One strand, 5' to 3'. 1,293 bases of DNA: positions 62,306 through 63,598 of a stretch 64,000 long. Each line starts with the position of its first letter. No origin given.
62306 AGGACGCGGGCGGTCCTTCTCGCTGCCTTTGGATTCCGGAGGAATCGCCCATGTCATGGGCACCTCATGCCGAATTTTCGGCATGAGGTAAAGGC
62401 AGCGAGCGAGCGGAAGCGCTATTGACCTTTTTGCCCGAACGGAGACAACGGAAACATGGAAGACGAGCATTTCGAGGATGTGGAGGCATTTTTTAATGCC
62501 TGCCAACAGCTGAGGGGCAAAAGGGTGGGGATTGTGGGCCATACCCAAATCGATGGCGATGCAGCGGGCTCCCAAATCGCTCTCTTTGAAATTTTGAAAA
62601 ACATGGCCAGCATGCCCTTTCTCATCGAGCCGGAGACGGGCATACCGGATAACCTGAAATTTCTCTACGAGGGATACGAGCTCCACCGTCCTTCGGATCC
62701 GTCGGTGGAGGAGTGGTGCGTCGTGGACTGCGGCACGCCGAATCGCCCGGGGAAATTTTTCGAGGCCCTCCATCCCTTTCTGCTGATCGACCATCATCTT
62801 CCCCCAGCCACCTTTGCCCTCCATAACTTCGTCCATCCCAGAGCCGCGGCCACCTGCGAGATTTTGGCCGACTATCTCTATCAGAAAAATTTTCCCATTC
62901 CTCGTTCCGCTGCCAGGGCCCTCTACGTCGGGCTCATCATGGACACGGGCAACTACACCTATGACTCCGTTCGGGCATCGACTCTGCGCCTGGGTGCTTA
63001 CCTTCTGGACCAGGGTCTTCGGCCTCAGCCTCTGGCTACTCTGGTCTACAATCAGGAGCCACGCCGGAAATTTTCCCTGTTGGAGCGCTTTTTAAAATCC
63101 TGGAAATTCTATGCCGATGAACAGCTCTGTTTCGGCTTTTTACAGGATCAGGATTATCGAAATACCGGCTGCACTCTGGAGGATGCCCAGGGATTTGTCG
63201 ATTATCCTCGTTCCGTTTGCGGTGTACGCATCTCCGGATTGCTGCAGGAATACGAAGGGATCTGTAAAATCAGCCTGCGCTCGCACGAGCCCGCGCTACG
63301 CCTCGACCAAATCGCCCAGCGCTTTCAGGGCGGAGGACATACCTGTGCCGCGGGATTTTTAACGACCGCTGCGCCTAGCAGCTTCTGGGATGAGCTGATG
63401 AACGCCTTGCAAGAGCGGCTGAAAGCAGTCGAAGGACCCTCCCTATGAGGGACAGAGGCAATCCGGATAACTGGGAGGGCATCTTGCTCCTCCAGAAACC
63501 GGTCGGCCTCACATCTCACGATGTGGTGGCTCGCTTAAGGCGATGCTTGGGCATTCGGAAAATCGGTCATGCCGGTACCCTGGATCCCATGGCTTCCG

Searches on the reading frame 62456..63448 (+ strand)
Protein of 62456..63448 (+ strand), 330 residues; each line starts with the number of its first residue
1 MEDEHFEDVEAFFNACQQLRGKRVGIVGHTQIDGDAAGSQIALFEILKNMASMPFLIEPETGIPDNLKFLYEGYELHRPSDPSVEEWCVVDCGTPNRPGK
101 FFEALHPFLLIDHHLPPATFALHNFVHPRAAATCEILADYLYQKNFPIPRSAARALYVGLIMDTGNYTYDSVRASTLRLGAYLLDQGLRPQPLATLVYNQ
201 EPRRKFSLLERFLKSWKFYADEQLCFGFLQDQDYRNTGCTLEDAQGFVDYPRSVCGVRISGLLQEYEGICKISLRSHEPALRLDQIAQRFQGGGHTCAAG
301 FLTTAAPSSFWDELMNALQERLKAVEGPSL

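Call 64: find_encoding_contigs(protein=window:62456-63448:+, flank=10000, max_places=2)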
Protein window:62456-63448:+ (330 aa): 1 contig read that carries it; 1 place shown.
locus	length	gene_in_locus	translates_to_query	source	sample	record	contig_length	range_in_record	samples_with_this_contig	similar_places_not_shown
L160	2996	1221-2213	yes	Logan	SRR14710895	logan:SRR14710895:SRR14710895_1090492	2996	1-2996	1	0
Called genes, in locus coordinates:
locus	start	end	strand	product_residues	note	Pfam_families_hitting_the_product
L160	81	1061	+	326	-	PF00923:TAL_FSA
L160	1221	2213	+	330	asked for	PF01368:DHH, PF02272:DHHA1 (weak)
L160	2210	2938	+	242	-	PF01509:TruB_N, PF16198:TruB_C_2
